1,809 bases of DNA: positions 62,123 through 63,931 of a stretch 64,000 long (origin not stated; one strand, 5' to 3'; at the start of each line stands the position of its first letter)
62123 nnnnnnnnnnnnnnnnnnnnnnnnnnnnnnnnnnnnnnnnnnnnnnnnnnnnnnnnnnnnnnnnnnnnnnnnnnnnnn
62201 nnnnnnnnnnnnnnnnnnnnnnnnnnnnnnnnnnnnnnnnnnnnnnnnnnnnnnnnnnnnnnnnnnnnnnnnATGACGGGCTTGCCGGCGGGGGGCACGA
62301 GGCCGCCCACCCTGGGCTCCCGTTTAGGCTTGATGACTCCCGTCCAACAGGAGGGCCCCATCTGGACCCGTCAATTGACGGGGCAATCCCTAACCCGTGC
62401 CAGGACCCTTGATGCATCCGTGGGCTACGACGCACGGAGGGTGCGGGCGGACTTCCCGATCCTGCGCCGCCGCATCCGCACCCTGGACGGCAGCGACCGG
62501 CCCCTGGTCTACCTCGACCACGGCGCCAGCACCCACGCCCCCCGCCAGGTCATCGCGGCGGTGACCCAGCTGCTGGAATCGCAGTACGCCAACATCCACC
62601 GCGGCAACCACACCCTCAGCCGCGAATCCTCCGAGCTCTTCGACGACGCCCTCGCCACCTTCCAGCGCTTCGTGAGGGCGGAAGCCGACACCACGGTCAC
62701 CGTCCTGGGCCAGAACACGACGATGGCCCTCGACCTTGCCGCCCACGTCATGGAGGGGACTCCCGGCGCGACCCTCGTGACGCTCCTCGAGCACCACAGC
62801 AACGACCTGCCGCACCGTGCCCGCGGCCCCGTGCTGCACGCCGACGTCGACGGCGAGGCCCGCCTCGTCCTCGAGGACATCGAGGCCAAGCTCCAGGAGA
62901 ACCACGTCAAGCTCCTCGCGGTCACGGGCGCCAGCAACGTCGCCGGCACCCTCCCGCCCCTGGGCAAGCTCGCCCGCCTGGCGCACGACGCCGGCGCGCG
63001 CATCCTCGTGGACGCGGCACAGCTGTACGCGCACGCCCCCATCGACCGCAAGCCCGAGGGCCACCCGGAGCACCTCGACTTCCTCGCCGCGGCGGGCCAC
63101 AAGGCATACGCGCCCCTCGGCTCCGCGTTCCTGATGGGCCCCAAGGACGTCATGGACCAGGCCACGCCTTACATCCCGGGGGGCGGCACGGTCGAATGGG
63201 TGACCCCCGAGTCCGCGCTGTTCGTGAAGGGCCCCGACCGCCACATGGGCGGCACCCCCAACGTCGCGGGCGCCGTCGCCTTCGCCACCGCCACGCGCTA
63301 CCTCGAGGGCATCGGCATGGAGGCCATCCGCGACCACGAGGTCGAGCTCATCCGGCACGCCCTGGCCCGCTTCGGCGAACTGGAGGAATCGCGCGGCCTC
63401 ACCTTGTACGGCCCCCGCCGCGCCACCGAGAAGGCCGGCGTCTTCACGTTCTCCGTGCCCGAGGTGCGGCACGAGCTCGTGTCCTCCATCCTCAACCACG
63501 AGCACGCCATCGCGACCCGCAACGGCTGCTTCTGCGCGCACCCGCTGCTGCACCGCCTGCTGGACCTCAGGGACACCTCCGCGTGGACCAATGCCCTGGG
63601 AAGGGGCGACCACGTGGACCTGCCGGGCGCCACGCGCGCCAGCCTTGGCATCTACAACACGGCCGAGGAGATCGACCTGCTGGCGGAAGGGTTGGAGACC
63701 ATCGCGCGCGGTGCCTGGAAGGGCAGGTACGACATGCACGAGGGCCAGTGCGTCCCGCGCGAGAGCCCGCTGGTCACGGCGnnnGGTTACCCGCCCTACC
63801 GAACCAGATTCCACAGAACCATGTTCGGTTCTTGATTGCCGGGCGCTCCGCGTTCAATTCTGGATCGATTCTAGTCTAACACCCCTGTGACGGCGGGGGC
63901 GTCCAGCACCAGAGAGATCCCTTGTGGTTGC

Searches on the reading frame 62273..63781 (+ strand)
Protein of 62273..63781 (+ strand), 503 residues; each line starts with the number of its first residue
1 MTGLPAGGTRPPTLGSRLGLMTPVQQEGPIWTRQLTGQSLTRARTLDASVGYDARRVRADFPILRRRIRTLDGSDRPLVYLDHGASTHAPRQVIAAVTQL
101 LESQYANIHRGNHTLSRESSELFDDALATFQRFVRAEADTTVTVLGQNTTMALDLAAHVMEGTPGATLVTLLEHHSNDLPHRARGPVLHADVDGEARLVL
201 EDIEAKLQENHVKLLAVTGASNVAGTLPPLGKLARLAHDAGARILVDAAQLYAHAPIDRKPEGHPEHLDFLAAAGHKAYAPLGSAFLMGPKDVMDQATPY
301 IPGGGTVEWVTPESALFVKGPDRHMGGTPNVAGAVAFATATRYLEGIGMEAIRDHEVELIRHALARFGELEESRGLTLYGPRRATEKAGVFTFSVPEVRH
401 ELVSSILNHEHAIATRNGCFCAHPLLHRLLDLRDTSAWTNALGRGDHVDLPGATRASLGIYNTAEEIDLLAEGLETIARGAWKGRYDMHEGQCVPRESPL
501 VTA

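Call 13: search_protein_families(library=pfam, proteins=[window:62273-63781:+], max_evalue=0.001)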
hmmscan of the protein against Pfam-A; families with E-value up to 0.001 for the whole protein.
window:62273-63781:+ (503 aa): 1 family
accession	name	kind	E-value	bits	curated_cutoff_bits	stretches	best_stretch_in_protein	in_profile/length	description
PF00266.25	Aminotran_5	-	1.5e-72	245.1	21.5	1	79-470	1-371/371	Aminotransferase class-V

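Call 21: find_encoding_contigs(protein=window:62273-63781:+, flank=2000, max_places=5)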
Protein window:62273-63781:+ (503 aa): no gene with exactly this product is on record in the collection.
